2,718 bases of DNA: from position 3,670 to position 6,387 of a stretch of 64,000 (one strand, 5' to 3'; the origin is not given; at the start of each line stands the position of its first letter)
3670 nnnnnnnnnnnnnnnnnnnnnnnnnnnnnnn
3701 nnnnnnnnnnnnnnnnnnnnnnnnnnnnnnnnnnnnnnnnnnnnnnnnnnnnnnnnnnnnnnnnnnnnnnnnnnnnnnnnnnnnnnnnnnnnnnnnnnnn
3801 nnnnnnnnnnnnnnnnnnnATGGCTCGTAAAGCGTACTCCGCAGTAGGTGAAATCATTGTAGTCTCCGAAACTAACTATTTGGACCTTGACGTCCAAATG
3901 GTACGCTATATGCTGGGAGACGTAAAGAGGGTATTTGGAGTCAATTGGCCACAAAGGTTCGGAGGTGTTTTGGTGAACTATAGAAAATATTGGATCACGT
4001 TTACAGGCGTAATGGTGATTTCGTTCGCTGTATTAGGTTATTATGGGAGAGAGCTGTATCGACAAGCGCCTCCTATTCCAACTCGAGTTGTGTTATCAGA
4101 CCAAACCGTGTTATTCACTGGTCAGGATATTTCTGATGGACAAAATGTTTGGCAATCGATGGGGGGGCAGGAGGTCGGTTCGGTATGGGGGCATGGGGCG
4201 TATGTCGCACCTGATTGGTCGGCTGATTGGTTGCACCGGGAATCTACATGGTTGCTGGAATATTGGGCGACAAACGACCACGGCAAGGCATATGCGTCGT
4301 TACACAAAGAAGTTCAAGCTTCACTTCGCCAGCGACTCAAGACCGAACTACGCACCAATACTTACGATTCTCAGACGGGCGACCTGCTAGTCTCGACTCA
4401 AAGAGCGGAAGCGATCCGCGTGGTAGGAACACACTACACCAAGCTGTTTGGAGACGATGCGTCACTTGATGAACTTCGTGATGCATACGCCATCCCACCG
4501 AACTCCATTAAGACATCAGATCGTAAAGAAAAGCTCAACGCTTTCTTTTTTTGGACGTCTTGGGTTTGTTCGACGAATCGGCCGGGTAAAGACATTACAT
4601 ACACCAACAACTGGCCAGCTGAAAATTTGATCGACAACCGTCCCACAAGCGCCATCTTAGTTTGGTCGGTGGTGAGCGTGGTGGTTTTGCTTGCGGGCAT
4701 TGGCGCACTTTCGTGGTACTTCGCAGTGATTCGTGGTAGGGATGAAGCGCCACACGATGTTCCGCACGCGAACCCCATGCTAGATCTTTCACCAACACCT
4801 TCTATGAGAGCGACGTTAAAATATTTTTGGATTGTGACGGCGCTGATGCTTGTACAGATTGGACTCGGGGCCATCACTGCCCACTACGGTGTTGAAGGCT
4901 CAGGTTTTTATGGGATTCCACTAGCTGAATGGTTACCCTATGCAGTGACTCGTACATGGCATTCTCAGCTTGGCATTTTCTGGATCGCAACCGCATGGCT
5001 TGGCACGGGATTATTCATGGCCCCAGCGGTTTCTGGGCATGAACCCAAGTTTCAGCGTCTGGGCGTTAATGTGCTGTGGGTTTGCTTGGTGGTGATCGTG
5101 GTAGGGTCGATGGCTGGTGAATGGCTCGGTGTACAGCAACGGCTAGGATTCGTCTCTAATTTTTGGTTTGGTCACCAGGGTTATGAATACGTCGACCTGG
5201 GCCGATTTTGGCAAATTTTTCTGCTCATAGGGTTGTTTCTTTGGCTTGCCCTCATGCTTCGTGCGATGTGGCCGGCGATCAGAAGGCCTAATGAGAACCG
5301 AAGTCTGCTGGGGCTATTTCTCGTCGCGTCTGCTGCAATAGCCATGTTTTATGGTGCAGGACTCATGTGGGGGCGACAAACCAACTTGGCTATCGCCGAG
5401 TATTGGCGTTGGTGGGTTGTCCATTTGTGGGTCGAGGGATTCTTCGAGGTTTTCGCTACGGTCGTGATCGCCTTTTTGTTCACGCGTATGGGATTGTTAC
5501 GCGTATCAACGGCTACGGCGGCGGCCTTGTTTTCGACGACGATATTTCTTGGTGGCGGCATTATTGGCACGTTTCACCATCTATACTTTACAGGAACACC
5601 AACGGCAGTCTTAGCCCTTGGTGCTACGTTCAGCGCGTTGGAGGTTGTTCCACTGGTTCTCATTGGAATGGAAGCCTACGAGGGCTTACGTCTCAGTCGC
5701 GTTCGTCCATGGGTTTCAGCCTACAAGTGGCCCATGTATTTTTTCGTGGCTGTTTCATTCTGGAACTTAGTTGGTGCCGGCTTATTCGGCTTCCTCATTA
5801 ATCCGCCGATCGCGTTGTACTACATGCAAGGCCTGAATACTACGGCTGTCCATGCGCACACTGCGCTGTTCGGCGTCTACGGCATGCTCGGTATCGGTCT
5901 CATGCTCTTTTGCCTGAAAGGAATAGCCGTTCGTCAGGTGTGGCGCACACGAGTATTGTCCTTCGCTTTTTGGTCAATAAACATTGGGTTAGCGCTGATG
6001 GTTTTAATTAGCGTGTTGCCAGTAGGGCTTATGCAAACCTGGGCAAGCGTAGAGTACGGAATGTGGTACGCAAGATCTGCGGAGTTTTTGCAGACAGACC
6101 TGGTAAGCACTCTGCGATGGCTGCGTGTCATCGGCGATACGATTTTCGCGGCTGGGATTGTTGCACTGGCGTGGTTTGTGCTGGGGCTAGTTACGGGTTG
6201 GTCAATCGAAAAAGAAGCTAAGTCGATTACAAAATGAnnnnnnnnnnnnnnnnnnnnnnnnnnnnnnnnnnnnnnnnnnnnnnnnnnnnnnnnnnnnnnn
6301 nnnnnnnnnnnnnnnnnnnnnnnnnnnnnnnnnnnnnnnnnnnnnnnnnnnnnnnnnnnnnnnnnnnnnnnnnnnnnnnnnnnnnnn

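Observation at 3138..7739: NO-stress module (Rrf2 - qNor - RIC) lies between tRNA-Leu(UAA) and a decayed direct copy of the tRNA's 3' two-thirds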

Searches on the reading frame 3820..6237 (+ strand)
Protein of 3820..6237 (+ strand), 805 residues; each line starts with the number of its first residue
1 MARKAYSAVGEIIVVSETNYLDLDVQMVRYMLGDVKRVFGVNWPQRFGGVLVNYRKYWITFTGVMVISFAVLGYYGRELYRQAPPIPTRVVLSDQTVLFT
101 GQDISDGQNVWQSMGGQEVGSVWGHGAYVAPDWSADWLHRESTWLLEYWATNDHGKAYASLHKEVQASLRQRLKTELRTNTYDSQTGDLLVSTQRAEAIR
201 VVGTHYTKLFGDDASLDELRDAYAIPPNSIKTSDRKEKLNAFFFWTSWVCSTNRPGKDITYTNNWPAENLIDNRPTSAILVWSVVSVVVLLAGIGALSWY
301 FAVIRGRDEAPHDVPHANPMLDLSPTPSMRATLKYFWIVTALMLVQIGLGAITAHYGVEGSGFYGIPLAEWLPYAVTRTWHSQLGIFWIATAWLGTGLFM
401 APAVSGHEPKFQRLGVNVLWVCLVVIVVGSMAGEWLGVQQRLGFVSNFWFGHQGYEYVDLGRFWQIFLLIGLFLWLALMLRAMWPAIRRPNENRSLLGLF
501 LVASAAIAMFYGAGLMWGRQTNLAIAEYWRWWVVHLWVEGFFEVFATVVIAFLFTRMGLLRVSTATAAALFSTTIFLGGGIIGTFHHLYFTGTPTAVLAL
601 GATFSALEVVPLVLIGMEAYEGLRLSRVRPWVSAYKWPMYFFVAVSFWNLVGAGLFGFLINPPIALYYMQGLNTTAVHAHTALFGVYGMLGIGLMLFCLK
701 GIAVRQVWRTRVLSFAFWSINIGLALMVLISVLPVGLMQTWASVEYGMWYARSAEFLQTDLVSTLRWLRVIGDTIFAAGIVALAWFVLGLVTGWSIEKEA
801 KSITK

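Call 5: search_protein_families(library=pfam, proteins=[window:3820-6237:+])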
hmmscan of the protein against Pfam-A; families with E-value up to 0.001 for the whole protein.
window:3820-6237:+ (805 aa): 2 families
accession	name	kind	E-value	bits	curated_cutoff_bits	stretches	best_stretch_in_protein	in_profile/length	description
PF22085.1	NorB_cytochrome_c-like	-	2.8e-71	240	29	1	87-267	1-181/181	Nitric oxide reductase subunit B, cytochrome c-like domain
PF00115.25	COX1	-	5e-57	194.1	34.8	1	331-775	2-436/436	Cytochrome C and Quinol oxidase polypeptide I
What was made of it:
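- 3973..6237 (+): Quinol-dependent nitric-oxide reductase (qNor, 754 aa, GTG start). Pfam NorB_cytochrome_c-like (2.8e-71) plus COX1 (5e-57) (call 5).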

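Call 20: find_homologous_proteins(query=window:3820-6237:+)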
Query window:3820-6237:+ (805 aa): 8000 proteins with E <= 0.001 among 8000 candidates; the best 120 are listed.
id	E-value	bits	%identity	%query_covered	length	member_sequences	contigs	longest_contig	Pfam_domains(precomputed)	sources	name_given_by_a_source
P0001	0.0e+0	1725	100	94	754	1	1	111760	PF22085.2,PF00115.26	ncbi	-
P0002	0.0e+0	1587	90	94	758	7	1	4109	PF22085.2,PF00115.26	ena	-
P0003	0.0e+0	1582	90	94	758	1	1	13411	PF22085.2,PF00115.26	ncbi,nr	ncbi:MAG: nitric-oxide reductase large subunit [Planctomycetes bacterium]|nr:nitric-oxide reductase 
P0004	0.0e+0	1562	88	94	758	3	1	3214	PF22085.2,PF00115.26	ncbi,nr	ncbi:MAG: nitric-oxide reductase large subunit [Planctomycetes bacterium]|nr:nitric-oxide reductase 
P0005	0.0e+0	1550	88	93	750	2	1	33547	PF22085.2,PF00115.26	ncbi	-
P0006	0.0e+0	1550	89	94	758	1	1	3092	PF22085.2,PF00115.26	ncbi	-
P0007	0.0e+0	1549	88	93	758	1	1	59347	PF22085.2,PF00115.26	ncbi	-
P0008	0.0e+0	1533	87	93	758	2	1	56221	PF22085.2,PF00115.26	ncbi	-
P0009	0.0e+0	1530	87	94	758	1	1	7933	PF22085.2,PF00115.26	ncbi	-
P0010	0.0e+0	1526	87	93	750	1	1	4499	PF22085.2,PF00115.26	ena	-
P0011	0.0e+0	1522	87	93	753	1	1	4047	PF22085.2,PF00115.26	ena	-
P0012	0.0e+0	1519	88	93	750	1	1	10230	PF22085.2,PF00115.26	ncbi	-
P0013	0.0e+0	1516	87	93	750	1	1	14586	PF22085.2,PF00115.26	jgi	jgi:nitric oxide reductase subunit B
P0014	0.0e+0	1514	85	94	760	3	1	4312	PF22085.2,PF00115.26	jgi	-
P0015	0.0e+0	1500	85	93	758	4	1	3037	PF22085.2,PF00115.26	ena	-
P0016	0.0e+0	1499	84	93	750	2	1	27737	PF22085.2,PF00115.26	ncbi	-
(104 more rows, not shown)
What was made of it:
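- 3973..6237 (+): The 754-aa database protein P0001 is 100% identical, and homologues are named nitric-oxide reductase large subunit (call 20).
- On qNOR (single-subunit quinol-dependent NO reductase): Length is 754 aa from the GTG at 3973 (call 20, P0001).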

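Call 21: find_encoding_contigs(protein=P0007, flank=10000, max_places=3)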
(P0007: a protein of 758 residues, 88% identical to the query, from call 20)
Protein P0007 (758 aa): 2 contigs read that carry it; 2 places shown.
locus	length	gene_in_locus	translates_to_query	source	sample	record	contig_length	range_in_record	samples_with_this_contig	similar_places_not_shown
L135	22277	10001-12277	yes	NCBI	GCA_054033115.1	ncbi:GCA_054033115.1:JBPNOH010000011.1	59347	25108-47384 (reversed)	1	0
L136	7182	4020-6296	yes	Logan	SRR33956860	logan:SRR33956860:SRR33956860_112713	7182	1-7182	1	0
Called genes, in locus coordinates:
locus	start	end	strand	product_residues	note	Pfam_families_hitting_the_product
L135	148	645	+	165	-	PF05163:DinB, PF12867:DinB_2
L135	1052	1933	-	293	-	PF10017:Methyltransf_33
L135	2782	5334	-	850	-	-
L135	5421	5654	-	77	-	-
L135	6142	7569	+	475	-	PF21758:LpdD_chaperone, PF04055:Radical_SAM, PF06968:BATS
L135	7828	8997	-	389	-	PF05572:Peptidase_M43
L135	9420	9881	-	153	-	PF02082:Rrf2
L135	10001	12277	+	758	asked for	PF22085:NorB_cytochrome_c-like, PF00115:COX1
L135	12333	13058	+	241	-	PF04405:ScdA_N, PF01814:Hemerythrin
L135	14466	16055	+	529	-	PF01145:Band_7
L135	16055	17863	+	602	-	PF01145:Band_7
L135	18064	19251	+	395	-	PF00005:ABC_tran, PF17912:OB_MalK (weak), PF08402:TOBE_2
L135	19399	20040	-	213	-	PF12773:DZR (faint), PF18912:DZR_2 (faint)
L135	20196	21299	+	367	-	PF00953:Glycos_transf_4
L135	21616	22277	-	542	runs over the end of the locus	-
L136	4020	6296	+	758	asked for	PF22085:NorB_cytochrome_c-like, PF00115:COX1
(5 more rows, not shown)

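Call 22: find_encoding_contigs(protein=P0008, flank=10000, max_places=3)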
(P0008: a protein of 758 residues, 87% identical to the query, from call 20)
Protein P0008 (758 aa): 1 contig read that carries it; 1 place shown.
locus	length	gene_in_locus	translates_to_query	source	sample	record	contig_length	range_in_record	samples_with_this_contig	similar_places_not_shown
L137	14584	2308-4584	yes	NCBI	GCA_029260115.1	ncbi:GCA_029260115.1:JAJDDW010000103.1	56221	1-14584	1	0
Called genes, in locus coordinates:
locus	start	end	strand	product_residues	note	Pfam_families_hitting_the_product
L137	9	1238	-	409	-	PF27052:Lysyl_endopep_N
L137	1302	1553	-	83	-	-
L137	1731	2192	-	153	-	PF02082:Rrf2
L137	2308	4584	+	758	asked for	PF22085:NorB_cytochrome_c-like, PF00115:COX1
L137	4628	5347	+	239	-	PF04405:ScdA_N, PF01814:Hemerythrin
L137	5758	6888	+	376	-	PF21320:WHD_Rv2258c, PF13489:Methyltransf_23, PF00891:Methyltransf_2 (weak), PF01135:PCMT (weak), PF13847:Methyltransf_31, PF08241:Methyltransf_11, PF08242:Methyltransf_12, PF13649:Methyltransf_25, +3 more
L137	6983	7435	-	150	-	PF00903:Glyoxalase, PF18029:Glyoxalase_6 (weak)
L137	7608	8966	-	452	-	PF00270:DEAD, PF04851:ResIII, PF00271:Helicase_C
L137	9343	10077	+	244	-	PF02666:PS_Dcarbxylase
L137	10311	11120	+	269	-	PF01066:CDP-OH_P_transf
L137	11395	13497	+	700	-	PF01966:HD, PF13487:HD_5, PF07238:PilZ, PF13646:HEAT_2 (weak)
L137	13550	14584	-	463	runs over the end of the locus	PF05195:AMP_N, PF00557:Peptidase_M24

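Call 23: find_encoding_contigs(protein=P0005, flank=10000, max_places=3)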
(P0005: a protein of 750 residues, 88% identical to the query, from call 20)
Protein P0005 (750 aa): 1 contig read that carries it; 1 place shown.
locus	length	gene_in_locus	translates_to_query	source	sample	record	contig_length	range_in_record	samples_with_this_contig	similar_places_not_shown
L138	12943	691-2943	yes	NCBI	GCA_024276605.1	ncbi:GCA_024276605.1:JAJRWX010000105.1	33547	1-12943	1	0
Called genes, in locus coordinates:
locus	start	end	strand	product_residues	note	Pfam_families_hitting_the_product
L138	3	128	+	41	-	?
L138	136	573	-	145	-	PF02082:Rrf2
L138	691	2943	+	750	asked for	PF22085:NorB_cytochrome_c-like, PF00115:COX1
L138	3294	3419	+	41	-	-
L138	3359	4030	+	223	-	PF01865:PhoU_div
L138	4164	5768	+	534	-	PF01384:PHO4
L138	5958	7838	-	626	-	PF00672:HAMP, PF00989:PAS (weak), PF12860:PAS_7 (faint), PF00512:HisKA, PF02518:HATPase_c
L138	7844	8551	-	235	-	PF00072:Response_reg, PF00486:Trans_reg_C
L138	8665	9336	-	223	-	PF01895:PhoU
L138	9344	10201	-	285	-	PF02463:SMC_N, PF00005:ABC_tran, PF13304:AAA_21 (weak)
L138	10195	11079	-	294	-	PF00528:BPD_transp_1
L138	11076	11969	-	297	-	PF00528:BPD_transp_1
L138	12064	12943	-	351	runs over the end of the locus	PF12849:PBP_like_2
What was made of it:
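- Both relatives still carry the cassette at other, unrelated loci (calls 22, 23).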

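Call 24: find_encoding_contigs(protein=P0003, flank=10000, max_places=3)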
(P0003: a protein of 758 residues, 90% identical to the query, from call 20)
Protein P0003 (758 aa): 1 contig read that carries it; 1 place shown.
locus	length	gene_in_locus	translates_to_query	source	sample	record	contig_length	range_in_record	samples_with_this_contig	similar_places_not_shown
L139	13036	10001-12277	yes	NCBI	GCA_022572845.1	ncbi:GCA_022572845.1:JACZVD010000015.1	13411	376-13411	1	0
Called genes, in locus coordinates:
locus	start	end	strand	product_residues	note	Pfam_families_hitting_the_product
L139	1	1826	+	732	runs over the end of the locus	PF00873:ACR_tran, PF02355:SecD_SecF_C (faint), PF03176:MMPL (faint)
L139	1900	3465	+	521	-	PF02321:OEP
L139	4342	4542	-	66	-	-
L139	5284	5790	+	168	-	-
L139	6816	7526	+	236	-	PF02535:Zip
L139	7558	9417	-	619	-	PF05940:NnrS, PF08984:DUF1858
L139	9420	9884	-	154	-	PF02082:Rrf2, PF03444:WHD_HrcA (faint)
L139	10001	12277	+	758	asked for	PF22085:NorB_cytochrome_c-like, PF00115:COX1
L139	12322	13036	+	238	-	PF04405:ScdA_N, PF01814:Hemerythrin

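Call 27: find_encoding_contigs(protein=P0001, flank=10000, max_places=5)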
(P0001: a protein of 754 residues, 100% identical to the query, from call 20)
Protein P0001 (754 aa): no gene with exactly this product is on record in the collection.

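Call 41: find_encoding_contigs(protein=P0012, flank=8000, max_places=2)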
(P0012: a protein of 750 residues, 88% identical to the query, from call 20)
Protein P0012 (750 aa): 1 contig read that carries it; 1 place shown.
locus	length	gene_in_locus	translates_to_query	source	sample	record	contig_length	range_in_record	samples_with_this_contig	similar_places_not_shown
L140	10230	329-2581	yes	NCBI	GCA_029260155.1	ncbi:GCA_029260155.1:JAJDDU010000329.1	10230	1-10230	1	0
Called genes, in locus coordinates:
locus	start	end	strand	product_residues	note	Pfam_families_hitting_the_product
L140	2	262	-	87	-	?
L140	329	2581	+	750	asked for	PF22085:NorB_cytochrome_c-like, PF00115:COX1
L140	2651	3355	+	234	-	PF04405:ScdA_N, PF01814:Hemerythrin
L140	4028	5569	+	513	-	PF02321:OEP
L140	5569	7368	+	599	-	PF25917:BSH_RND (faint), PF25973:BSH_CzcB, PF25876:HH_MFP_RND, PF25893:HH_CzcB, PF25944:Beta-barrel_RND (weak), PF25954:Beta-barrel_RND_2, PF25975:CzcB_C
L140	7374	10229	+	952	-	?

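Call 42: find_encoding_contigs(protein=P0013, flank=8000, max_places=2)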
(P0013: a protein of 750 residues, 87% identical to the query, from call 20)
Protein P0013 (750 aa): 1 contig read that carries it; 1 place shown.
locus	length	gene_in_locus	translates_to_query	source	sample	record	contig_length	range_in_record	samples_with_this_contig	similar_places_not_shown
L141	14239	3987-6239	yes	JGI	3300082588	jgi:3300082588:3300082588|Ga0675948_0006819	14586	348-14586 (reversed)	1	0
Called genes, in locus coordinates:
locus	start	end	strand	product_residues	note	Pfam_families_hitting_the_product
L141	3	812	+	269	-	?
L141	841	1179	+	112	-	PF00543:P-II, PF11582:DUF3240 (weak)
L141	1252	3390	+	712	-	PF00403:HMA (faint), PF00122:E1-E2_ATPase, PF00702:Hydrolase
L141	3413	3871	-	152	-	PF02082:Rrf2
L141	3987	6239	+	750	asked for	PF22085:NorB_cytochrome_c-like, PF00115:COX1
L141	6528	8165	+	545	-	-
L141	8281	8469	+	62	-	-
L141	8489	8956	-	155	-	-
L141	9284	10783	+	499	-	PF18203:IPTL-CTERM (weak)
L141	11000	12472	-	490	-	PF00669:Flagellin_N, PF00700:Flagellin_C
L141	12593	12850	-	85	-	PF02599:CsrA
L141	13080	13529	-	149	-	PF02623:FliW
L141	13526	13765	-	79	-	-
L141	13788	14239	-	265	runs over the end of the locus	?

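Call 43: find_encoding_contigs(protein=P0016, flank=8000, max_places=2)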
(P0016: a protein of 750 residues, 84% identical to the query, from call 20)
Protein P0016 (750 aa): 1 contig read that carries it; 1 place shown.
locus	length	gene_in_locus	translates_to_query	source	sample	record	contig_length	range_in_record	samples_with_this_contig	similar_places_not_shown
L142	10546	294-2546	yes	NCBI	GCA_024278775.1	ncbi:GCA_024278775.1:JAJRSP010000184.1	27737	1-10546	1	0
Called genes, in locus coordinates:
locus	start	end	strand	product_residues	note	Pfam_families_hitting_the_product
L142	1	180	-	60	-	?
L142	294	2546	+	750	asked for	PF22085:NorB_cytochrome_c-like, PF00115:COX1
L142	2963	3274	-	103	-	-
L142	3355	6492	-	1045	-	PF12419:DUF3670, PF00176:SNF2-rel_dom, PF04851:ResIII (weak), PF00271:Helicase_C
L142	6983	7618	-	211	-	-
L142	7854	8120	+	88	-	-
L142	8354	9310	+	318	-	PF00005:ABC_tran, PF13304:AAA_21, PF13732:DrrA1-3_C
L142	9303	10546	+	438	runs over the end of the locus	PF12698:ABC2_membrane_3, PF01061:ABC2_membrane (weak)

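Call 44: find_encoding_contigs(protein=P0009, flank=8000, max_places=2)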
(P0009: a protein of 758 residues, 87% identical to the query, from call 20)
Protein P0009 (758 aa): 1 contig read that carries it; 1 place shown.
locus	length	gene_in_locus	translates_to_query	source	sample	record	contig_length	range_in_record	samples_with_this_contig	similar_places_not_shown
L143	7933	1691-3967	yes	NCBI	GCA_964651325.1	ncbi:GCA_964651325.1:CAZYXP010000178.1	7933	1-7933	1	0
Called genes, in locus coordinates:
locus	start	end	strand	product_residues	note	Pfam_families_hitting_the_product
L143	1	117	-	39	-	?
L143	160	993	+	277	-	PF00474:SSF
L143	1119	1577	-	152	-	PF02082:Rrf2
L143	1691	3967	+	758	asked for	PF22085:NorB_cytochrome_c-like, PF00115:COX1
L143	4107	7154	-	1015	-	PF00672:HAMP, PF00989:PAS, PF08447:PAS_3, PF08448:PAS_4, PF13426:PAS_9, PF00512:HisKA, PF02518:HATPase_c, PF00072:Response_reg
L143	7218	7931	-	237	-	?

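Call 59: list_cluster_members(proteins=[P0001, P0002, P0003, P0005, P0007, P0008])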
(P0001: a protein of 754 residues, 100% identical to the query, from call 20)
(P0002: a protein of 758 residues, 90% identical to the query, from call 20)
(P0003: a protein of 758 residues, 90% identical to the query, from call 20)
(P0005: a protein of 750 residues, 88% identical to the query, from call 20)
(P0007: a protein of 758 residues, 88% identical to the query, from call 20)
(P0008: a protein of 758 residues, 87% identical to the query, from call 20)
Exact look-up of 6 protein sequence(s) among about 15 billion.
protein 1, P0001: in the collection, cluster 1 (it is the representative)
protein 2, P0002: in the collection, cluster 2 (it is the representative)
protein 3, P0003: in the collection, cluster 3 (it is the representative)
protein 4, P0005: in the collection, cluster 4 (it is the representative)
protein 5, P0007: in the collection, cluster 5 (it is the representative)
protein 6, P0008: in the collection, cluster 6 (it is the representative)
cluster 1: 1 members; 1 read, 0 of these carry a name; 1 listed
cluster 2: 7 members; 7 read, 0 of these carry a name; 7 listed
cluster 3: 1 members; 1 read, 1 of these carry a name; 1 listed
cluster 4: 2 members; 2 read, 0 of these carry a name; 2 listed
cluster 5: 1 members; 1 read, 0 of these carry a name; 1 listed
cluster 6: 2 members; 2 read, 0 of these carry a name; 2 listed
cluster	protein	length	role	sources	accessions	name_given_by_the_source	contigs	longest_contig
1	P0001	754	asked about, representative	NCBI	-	-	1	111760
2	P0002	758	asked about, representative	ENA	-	-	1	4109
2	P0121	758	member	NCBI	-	-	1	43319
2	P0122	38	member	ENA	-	-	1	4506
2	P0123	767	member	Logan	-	-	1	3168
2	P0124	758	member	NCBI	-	-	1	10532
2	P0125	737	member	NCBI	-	-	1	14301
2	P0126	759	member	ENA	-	-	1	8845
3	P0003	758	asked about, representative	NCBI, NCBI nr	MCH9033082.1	MAG: nitric-oxide reductase large subunit [Planctomycetes bacterium] | nitric-oxide reductase large subunit [Planctomycetota bacterium]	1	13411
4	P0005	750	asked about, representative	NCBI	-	-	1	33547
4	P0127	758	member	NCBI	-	-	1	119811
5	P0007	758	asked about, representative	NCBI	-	-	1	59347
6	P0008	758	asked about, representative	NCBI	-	-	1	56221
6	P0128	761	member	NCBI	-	-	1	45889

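Call 60: find_encoding_contigs(protein=P0121, flank=10000, max_places=3)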
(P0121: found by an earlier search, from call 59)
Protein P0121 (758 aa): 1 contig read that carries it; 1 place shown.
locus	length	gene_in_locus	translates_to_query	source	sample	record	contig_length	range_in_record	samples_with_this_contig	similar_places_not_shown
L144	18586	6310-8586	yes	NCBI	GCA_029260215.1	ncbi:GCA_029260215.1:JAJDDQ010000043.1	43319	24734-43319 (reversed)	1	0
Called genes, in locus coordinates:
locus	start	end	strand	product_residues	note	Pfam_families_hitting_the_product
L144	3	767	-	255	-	?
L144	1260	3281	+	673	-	PF00404:Dockerin_1 (faint)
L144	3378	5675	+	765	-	PF00884:Sulfatase, PF01663:Phosphodiest, PF16347:SGSH_C, PF13432:TPR_16, PF14559:TPR_19, PF07719:TPR_2 (weak), PF13432:TPR_16, PF00515:TPR_1 (weak), +11 more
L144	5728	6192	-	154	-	PF02082:Rrf2, PF03444:WHD_HrcA (faint)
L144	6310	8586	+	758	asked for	PF22085:NorB_cytochrome_c-like, PF00115:COX1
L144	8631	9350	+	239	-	PF04405:ScdA_N, PF01814:Hemerythrin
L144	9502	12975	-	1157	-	PF00133:tRNA-synt_1, PF09334:tRNA-synt_1g (faint), PF08264:Anticodon_1, PF19302:DUF5915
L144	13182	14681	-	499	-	PF14312:FG-GAP_2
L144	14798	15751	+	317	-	PF13428:TPR_14 (faint), PF07719:TPR_2 (faint), PF13181:TPR_8 (faint), PF00515:TPR_1 (faint)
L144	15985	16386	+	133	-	PF01978:TrmB (faint), PF03965:Penicillinase_R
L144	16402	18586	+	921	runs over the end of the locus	PF05569:Peptidase_M56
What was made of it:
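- The cassette occupies a different neighbourhood in each of ten related genomes (calls 21-24, 41-44, 60), which hints at recurrent relocation.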

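Call 63: search_protein_families(library=ncbifam, proteins=[window:3973-6234:+], max_evalue=0.01)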
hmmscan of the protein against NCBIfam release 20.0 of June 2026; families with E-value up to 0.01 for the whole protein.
window:3973-6234:+ (754 aa): 0 families
